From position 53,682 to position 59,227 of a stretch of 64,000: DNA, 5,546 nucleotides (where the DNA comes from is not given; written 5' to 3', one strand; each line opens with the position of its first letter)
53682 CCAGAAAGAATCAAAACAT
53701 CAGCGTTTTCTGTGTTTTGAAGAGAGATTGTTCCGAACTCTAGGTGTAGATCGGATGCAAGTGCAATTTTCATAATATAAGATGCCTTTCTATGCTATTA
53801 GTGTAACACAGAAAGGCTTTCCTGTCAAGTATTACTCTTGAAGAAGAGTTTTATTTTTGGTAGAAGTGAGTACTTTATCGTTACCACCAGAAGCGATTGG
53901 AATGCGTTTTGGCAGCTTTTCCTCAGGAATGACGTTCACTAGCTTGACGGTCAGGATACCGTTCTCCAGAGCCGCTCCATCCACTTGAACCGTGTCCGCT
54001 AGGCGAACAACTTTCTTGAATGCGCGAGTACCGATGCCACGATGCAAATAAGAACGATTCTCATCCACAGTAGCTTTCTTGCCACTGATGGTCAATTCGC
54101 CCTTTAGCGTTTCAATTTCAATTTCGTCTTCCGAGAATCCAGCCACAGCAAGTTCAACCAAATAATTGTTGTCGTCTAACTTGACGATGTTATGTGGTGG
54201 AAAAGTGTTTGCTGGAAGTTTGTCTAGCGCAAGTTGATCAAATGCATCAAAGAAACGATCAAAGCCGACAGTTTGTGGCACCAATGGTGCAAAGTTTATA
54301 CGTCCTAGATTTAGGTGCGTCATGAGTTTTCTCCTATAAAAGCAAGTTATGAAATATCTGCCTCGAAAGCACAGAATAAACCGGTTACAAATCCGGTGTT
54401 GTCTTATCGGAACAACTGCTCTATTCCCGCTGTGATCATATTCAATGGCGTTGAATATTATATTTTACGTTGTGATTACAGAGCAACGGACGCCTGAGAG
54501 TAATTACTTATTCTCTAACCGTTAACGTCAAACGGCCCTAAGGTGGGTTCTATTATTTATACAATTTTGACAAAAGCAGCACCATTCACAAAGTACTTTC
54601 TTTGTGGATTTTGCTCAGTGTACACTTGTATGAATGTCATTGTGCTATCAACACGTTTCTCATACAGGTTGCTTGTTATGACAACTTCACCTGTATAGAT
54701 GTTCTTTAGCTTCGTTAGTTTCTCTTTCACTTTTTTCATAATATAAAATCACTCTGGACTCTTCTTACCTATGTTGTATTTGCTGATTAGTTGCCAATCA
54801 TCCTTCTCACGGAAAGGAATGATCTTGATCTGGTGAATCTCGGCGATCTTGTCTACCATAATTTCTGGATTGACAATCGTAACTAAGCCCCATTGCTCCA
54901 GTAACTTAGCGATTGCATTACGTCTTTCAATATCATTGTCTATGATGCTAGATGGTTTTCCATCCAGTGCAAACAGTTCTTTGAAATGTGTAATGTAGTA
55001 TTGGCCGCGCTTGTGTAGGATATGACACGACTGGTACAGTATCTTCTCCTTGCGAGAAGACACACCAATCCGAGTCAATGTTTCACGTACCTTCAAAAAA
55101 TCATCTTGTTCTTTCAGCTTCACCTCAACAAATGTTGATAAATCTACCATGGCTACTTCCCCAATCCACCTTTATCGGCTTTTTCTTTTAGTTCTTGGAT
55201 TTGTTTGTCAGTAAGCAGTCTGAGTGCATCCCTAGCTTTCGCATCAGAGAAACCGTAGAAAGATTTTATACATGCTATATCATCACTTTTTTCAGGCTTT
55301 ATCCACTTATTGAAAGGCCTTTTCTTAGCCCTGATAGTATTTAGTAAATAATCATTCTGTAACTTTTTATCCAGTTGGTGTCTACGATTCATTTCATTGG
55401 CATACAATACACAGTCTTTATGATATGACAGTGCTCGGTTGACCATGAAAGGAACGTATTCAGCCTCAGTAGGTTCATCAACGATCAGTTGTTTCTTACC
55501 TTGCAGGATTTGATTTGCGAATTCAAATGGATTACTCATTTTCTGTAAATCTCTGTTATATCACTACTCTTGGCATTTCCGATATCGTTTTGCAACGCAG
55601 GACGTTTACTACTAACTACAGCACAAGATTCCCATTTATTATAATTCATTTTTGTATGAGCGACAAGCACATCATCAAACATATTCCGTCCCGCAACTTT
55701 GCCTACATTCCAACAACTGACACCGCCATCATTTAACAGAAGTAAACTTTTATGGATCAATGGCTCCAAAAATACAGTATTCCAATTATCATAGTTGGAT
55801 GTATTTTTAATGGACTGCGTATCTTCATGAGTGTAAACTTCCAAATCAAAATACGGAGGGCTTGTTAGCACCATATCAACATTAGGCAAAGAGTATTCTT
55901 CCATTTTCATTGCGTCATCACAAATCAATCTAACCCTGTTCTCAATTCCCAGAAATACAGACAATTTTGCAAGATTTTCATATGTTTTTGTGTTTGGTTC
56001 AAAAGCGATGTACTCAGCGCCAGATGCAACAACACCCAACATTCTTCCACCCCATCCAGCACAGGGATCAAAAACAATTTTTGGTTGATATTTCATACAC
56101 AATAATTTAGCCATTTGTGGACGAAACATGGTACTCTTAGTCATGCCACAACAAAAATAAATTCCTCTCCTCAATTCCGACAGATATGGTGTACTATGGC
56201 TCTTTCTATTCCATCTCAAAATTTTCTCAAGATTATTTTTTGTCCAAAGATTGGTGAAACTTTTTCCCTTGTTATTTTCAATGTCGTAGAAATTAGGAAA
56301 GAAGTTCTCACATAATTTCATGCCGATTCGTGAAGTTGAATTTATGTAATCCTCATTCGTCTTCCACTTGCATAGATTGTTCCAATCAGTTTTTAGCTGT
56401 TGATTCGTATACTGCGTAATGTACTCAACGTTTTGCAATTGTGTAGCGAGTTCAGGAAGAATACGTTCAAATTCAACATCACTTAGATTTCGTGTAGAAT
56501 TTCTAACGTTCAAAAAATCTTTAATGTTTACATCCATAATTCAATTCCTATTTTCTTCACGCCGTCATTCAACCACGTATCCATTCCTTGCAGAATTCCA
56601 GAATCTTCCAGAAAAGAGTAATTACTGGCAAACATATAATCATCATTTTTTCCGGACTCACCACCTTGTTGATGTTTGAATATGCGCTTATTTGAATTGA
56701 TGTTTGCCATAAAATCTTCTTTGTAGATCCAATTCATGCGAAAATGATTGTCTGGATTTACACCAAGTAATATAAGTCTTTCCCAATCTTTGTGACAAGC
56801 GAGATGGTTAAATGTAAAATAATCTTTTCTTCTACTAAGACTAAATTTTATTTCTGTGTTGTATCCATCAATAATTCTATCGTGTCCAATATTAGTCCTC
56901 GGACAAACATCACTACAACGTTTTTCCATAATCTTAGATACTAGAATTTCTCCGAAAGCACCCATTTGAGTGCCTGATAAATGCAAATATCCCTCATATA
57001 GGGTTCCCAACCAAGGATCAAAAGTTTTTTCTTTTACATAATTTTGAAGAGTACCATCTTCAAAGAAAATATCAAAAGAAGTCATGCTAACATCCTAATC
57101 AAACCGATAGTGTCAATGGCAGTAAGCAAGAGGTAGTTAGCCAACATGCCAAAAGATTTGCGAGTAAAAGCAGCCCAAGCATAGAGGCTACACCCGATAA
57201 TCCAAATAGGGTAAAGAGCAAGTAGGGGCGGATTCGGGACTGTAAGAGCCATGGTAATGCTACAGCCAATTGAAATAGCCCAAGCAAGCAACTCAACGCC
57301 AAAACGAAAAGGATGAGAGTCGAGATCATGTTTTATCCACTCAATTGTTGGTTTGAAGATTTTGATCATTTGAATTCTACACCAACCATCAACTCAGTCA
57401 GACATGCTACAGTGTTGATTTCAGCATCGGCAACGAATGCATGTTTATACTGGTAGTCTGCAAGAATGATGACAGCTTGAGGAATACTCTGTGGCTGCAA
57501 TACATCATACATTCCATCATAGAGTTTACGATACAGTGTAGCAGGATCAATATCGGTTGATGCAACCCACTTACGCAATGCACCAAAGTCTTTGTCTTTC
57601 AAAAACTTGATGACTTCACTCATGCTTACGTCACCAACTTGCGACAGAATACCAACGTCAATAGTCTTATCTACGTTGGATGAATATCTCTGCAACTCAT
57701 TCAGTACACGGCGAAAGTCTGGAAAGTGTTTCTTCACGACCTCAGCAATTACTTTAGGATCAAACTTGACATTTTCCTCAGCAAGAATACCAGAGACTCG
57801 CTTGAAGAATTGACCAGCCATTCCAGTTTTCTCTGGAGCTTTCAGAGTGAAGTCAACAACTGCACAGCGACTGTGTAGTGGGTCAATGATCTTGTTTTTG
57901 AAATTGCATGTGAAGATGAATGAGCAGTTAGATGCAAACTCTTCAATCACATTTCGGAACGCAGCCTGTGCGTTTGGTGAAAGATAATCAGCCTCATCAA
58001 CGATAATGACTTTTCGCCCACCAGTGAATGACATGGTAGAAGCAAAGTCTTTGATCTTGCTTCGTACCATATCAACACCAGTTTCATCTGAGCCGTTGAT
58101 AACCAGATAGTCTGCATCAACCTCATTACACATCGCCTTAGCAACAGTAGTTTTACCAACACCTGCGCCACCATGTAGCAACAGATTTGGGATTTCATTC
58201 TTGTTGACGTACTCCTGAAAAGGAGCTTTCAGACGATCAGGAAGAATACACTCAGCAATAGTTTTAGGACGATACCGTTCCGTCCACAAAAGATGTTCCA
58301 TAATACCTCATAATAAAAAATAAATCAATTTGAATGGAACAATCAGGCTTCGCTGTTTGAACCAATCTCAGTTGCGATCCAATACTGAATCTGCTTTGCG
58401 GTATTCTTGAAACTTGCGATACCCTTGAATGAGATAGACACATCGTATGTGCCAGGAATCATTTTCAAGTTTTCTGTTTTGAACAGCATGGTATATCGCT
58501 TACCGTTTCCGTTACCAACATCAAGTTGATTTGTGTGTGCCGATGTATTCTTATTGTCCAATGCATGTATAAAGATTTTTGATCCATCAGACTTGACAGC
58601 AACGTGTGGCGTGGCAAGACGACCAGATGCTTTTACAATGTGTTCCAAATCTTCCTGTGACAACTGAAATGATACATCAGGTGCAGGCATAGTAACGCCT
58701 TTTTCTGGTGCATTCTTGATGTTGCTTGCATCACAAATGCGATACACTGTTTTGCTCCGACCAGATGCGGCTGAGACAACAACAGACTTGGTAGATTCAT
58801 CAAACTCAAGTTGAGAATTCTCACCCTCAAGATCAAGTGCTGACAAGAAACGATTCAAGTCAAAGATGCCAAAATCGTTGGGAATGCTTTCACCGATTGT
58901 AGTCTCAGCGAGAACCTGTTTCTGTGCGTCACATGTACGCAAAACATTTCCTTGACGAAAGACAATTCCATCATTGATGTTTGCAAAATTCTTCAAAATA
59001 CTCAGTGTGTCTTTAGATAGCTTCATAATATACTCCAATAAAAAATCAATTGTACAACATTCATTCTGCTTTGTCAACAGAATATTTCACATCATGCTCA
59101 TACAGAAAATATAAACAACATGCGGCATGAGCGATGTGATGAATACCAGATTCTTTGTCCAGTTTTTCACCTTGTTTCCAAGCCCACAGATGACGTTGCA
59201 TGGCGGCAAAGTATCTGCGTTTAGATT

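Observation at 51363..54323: Phage-encoded stress/redox module: Hsp20 - metallophosphoesterase - 2-Cys peroxiredoxin - SGNH hydrolase - AhpD-like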

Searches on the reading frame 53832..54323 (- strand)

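Call 3: search_protein_families(library=pfam, proteins=[window:53832-54323:-], max_evalue=0.01)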
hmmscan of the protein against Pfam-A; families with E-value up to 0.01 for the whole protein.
window:53832-54323:- (163 aa): 3 families
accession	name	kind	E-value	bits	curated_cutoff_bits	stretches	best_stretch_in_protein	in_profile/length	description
PF00011.27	HSP20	-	1.4e-16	60.9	20.8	1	48-143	3-101/102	Hsp20/alpha crystallin family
PF17886.7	ArsA_HSP20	-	0.0055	16.7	22.5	0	51-127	1-62/63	HSP20-like domain found in ArsA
PF07873.16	YabP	-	0.0062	16.7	27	0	60-83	19-42/64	YabP family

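Call 4: search_protein_families(library=phrogs, proteins=[window:53832-54323:-], max_evalue=0.001)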
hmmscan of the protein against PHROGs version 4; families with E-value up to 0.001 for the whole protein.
window:53832-54323:- (163 aa): 1 family
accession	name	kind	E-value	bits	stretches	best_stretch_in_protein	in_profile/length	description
phrog_432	-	other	1.3e-35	123.4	1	15-143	20-147/148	Hsp20 heat shock protein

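Call 6: search_protein_families(library=ncbifam, proteins=[window:53832-54323:-], max_evalue=0.01)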
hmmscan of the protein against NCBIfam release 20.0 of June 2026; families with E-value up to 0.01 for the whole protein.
window:53832-54323:- (163 aa): 4 families
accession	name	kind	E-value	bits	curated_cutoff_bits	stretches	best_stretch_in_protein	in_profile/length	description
NF008013.0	PRK10743.1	equivalog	5.4e-30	104.3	212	1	9-143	4-136/137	small heat shock chaperone IbpA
NF008618.0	PRK11597.1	equivalog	9.5e-29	100.1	207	1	10-144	5-135/142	small heat shock chaperone IbpB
NF041799.1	Hsp14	equivalog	6.2e-08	32.6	100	1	47-141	23-115/118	archaeal heat shock protein Hsp14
NF042420.1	Hsp18_Clos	equivalog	2.9e-07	30.6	195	1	46-143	46-146/147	heat shock protein Hsp18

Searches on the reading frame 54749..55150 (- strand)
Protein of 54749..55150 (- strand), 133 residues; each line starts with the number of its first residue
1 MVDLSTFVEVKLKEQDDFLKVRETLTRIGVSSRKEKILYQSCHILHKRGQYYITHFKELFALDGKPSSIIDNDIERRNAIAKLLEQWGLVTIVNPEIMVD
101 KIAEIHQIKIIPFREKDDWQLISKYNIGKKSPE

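Call 3: search_protein_families(library=pfam, proteins=[window:54749-55150:-], max_evalue=0.01)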
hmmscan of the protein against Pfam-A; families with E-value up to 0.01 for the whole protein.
window:54749-55150:- (133 aa): 1 family
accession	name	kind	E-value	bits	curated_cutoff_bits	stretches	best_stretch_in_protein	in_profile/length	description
PF01818.22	Translat_reg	-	2.3e-45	153.9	25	1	8-128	2-122/122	Bacteriophage translational regulator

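Call 4: search_protein_families(library=phrogs, proteins=[window:54749-55150:-], max_evalue=0.001)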
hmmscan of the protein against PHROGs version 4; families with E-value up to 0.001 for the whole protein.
window:54749-55150:- (133 aa): 1 family
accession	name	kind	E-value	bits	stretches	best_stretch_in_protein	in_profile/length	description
phrog_242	-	other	3e-59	199.5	1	4-131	6-133/136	translation repressor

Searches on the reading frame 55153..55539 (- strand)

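Call 33: search_protein_families(library=phrogs, proteins=[window:55153-55539:-], max_evalue=0.0001)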
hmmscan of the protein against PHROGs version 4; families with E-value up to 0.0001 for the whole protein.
window:55153-55539:- (128 aa): 2 families
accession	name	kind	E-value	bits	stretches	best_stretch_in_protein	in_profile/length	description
phrog_225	-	DNA, RNA and nucleotide metabolism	3.8e-40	138.4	1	2-125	21-146/160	clamp loader of DNA polymerase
phrog_30971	-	DNA, RNA and nucleotide metabolism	3e-24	86.3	1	45-125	1-80/82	clamp loader of DNA polymerase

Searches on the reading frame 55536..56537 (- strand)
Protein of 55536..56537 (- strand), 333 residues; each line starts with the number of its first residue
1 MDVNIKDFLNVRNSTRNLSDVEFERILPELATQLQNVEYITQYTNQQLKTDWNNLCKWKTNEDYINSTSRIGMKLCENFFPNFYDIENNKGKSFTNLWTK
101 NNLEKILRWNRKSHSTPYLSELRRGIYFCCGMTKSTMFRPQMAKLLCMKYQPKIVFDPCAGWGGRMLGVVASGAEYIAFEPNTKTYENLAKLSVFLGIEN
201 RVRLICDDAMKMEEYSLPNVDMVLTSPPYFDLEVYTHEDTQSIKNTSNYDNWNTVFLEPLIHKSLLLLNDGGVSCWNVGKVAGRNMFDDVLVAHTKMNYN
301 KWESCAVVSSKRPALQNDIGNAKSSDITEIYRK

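Call 33: search_protein_families(library=phrogs, proteins=[window:55536-56537:-], max_evalue=0.0001)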
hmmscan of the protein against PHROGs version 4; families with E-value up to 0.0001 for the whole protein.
window:55536-56537:- (333 aa): 3 families
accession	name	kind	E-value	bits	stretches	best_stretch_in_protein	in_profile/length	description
phrog_498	-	other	1.6e-12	47.8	1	199-299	452-551/633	DNA methyltransferase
phrog_12517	-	unknown function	4.6e-11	43.4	1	134-283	86-239/316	-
phrog_67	-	other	1.2e-05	25.6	1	107-278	84-195/743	DNA methyltransferase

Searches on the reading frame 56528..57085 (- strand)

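Call 33: search_protein_families(library=phrogs, proteins=[window:56528-57085:-], max_evalue=0.0001)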
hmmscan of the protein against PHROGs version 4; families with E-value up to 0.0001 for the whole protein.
window:56528-57085:- (185 aa): 1 family
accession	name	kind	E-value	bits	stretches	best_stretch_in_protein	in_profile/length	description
phrog_6927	-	unknown function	6.8e-41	141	1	4-171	3-179/179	-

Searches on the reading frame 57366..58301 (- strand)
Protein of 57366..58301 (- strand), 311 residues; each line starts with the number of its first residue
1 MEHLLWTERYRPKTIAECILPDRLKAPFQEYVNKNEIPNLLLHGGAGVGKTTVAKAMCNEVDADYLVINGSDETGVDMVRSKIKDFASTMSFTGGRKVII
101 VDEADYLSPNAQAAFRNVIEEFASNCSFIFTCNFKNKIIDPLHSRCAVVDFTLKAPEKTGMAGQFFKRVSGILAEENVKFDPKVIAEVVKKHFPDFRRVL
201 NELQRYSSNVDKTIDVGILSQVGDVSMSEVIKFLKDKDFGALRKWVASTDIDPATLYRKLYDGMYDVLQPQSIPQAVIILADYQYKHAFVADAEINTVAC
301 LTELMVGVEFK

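Call 33: search_protein_families(library=phrogs, proteins=[window:57366-58301:-], max_evalue=0.0001)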
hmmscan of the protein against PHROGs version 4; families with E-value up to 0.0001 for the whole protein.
window:57366-58301:- (311 aa): 4 families
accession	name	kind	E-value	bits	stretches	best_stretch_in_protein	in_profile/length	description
phrog_168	-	DNA, RNA and nucleotide metabolism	2.8e-122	409.3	1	2-311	7-314/314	clamp loader of DNA polymerase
phrog_5846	-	DNA, RNA and nucleotide metabolism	1.1e-31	111.4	1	8-208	8-204/380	clamp loader of DNA polymerase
phrog_11838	-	DNA, RNA and nucleotide metabolism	2.1e-23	84.2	1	3-260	4-262/420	clamp loader of DNA polymerase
phrog_296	-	integration and excision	2.2e-06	27.7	1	41-200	322-492/626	DNA transposition protein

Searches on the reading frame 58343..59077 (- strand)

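Call 33: search_protein_families(library=phrogs, proteins=[window:58343-59077:-], max_evalue=0.0001)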
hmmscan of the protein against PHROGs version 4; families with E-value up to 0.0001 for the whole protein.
window:58343-59077:- (244 aa): 2 families
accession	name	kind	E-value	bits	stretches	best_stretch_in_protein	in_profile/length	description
phrog_223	-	DNA, RNA and nucleotide metabolism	2.5e-64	217.9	1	18-240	1-220/222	DNA polymerase processivity factor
phrog_30679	-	DNA, RNA and nucleotide metabolism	1.5e-14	55.2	1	141-238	3-103/108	DNA polymerase processivity factor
